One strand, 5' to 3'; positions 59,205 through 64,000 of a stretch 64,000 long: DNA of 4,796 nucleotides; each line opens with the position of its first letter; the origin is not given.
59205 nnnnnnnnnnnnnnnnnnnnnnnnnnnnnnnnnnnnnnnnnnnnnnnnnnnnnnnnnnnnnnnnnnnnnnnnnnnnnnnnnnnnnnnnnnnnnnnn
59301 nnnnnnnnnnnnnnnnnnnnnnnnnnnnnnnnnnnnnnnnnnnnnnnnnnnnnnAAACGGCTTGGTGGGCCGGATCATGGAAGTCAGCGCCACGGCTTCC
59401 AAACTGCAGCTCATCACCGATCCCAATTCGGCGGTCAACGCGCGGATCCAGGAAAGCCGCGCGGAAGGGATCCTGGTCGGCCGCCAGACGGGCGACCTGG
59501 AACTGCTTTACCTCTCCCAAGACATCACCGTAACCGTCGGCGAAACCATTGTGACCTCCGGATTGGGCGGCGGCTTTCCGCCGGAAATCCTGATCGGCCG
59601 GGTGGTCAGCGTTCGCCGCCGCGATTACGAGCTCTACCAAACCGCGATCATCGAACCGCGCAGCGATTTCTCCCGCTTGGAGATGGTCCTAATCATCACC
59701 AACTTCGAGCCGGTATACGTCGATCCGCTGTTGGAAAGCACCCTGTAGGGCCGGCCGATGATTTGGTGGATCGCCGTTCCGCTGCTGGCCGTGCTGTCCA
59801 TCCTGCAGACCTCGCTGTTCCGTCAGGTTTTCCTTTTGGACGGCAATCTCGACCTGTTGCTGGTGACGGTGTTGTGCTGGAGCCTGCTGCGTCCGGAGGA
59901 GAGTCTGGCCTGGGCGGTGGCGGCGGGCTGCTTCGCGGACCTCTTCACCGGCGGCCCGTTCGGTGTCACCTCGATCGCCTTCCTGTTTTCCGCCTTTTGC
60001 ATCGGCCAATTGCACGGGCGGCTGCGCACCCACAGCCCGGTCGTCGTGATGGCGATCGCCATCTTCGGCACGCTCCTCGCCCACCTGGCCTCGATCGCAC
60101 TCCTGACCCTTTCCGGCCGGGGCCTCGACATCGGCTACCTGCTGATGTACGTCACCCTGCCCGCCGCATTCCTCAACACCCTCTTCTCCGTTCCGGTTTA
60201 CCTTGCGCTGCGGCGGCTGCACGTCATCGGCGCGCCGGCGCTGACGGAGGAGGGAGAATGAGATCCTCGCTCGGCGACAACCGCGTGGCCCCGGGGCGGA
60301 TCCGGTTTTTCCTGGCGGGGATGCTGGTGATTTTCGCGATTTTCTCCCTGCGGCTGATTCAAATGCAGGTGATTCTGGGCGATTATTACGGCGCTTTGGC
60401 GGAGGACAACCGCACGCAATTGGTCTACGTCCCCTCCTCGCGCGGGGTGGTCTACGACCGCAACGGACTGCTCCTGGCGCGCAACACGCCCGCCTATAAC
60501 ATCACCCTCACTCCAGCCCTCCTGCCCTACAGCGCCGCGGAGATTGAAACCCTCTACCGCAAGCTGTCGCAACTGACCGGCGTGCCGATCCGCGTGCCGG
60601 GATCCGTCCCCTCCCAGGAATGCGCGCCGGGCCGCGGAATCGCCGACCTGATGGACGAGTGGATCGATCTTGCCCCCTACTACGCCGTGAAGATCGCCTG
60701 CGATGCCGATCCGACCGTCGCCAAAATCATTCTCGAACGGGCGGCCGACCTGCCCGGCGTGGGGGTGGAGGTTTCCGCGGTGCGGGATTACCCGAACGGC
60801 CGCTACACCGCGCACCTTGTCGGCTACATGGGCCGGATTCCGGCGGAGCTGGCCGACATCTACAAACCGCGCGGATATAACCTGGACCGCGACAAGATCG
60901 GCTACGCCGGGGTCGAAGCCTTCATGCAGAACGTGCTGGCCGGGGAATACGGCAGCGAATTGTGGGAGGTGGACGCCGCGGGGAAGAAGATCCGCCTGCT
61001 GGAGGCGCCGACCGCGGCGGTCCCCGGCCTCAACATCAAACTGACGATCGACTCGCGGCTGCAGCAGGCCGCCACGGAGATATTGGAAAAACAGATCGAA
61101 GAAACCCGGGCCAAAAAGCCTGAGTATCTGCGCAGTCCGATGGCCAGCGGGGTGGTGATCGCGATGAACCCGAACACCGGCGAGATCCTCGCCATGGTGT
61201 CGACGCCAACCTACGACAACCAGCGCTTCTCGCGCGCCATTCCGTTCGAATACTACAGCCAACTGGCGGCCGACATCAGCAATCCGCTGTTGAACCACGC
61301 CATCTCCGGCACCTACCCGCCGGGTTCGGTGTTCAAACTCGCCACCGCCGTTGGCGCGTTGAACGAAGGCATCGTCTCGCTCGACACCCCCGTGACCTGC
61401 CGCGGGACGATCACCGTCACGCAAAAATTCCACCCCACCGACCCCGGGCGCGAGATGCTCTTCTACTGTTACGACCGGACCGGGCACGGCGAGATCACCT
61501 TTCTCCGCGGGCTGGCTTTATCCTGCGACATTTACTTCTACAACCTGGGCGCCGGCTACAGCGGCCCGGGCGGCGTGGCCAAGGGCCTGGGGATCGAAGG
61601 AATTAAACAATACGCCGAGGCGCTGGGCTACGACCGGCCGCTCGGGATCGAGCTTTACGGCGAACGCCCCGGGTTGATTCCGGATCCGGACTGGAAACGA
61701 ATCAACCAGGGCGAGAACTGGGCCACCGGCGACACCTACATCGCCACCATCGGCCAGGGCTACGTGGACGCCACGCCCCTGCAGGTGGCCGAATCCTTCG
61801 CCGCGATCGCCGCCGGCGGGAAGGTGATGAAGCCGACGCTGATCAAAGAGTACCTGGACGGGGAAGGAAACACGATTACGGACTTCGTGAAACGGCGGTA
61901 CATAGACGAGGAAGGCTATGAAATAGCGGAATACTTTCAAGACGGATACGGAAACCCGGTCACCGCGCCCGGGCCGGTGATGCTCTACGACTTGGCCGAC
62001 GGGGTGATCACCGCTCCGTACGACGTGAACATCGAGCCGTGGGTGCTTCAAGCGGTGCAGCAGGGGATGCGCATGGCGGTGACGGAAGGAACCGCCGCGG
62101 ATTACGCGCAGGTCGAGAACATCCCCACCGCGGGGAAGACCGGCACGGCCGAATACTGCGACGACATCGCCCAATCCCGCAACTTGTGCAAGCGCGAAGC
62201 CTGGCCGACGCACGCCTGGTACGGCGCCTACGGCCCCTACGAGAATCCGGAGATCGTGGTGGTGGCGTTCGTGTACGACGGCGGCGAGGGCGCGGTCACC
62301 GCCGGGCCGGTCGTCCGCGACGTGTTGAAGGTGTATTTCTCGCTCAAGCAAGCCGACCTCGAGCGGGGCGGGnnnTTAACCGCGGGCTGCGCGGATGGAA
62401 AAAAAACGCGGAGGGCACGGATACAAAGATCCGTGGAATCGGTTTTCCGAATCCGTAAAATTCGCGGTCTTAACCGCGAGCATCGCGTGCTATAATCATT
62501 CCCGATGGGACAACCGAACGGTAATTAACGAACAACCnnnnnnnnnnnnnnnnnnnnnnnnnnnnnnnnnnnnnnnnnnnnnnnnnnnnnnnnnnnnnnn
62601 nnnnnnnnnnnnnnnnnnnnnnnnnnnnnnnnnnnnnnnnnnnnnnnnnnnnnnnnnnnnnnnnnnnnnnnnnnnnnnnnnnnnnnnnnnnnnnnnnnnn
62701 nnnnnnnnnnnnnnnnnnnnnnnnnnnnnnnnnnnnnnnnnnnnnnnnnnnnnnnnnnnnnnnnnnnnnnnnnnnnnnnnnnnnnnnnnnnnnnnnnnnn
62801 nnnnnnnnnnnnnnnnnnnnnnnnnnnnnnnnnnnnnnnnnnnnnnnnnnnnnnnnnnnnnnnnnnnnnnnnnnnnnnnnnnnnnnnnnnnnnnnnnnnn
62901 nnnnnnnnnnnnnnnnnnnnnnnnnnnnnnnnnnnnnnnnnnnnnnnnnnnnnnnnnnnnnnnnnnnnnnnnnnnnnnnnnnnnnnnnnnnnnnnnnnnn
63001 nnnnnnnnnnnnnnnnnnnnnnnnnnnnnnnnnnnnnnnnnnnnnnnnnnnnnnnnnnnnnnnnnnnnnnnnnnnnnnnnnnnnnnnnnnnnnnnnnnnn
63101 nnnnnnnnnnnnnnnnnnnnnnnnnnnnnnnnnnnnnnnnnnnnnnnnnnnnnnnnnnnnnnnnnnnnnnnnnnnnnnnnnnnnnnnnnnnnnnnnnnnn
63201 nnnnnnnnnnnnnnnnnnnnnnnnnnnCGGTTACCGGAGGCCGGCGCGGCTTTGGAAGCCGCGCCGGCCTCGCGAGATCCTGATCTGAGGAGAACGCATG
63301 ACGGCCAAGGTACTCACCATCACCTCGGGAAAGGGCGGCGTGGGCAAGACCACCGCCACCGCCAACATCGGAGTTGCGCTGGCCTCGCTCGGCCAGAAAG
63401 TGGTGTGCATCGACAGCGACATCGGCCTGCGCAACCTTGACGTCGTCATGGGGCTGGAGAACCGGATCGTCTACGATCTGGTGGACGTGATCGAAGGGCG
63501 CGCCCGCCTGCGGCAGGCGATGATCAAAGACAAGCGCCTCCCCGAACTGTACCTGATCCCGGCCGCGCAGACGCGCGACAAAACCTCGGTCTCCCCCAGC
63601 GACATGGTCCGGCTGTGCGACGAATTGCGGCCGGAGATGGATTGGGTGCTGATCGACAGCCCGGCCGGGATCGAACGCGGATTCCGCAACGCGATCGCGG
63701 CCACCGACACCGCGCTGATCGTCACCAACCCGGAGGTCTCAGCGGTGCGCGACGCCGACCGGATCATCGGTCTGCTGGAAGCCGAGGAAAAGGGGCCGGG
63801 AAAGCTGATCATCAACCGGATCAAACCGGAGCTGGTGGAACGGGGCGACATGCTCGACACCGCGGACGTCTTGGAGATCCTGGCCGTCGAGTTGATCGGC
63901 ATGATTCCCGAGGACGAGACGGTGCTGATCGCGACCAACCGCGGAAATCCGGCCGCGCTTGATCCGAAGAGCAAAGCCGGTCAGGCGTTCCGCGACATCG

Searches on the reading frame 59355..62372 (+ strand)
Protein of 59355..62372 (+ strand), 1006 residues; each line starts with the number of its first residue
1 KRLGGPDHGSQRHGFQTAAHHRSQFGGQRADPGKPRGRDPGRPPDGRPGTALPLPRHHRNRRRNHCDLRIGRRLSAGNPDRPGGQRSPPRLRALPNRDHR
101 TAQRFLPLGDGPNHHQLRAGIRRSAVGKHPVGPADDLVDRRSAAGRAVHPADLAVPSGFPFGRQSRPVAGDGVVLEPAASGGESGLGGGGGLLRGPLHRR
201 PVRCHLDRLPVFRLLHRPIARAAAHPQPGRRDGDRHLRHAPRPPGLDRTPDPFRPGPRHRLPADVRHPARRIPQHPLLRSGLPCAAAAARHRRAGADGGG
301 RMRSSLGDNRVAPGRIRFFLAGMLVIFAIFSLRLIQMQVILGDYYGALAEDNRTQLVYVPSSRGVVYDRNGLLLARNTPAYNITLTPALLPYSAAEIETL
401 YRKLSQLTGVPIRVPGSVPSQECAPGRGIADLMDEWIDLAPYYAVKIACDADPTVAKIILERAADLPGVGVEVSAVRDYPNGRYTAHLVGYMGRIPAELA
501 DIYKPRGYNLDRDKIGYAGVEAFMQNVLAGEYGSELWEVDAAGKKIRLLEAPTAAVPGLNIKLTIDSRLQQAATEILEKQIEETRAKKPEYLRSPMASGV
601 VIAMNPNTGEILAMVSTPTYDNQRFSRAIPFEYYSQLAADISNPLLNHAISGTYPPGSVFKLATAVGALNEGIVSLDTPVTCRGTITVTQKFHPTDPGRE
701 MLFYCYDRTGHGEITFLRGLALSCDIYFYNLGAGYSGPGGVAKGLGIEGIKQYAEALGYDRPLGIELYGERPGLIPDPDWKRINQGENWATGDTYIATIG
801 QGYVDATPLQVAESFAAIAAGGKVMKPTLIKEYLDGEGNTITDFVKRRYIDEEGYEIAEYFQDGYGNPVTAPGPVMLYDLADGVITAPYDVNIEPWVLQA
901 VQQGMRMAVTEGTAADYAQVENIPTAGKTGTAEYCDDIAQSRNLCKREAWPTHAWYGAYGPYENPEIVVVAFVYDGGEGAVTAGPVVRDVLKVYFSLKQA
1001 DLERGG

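Call 19: search_protein_families(library=pfam, proteins=[window:59355-62372:+], max_evalue=0.0001)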
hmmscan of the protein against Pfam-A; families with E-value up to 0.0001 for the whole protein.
window:59355-62372:+ (1006 aa): 2 families
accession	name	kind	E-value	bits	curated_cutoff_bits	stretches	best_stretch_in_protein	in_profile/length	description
PF00905.27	Transpeptidase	-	1.3e-48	166.2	22.1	1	599-992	1-299/299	Penicillin binding protein transpeptidase domain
PF03717.20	PBP_dimer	-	3.2e-29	103.1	24.4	1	359-547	2-177/180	Penicillin-binding Protein dimerisation domain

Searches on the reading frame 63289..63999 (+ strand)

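Call 55: search_protein_families(library=pfam, proteins=[window:63289-63999:+], max_evalue=0.0001)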
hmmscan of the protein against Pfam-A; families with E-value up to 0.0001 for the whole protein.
window:63289-63999:+ (237 aa): 7 families
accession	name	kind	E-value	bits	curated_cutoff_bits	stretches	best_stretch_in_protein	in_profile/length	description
PF01656.29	CbiA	-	1.2e-19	70.9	25.4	1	9-221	1-124/125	CobQ/CobB/MinD/ParA nucleotide binding domain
PF13614.12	AAA_31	-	3.3e-18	66.7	27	1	7-161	2-162/177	AAA domain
PF10609.15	ParA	-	9e-15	55.2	27.1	1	7-59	4-56/246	NUBPL iron-transfer P-loop NTPase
PF06564.18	CBP_BcsQ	-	7.3e-12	45.7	21.3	1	7-152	2-151/234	Cellulose biosynthesis protein BcsQ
PF09140.17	MipZ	-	7.3e-10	39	20.7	1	9-144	3-127/262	ATPase MipZ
PF02374.21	ArsA_ATPase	-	5.8e-08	32.7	24.3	1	11-44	5-38/305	Anion-transporting ATPase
PF00142.24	Fer4_NifH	-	8.5e-07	29.1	25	1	13-44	6-37/271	4Fe-4S iron sulfur cluster binding proteins, NifH/frxC family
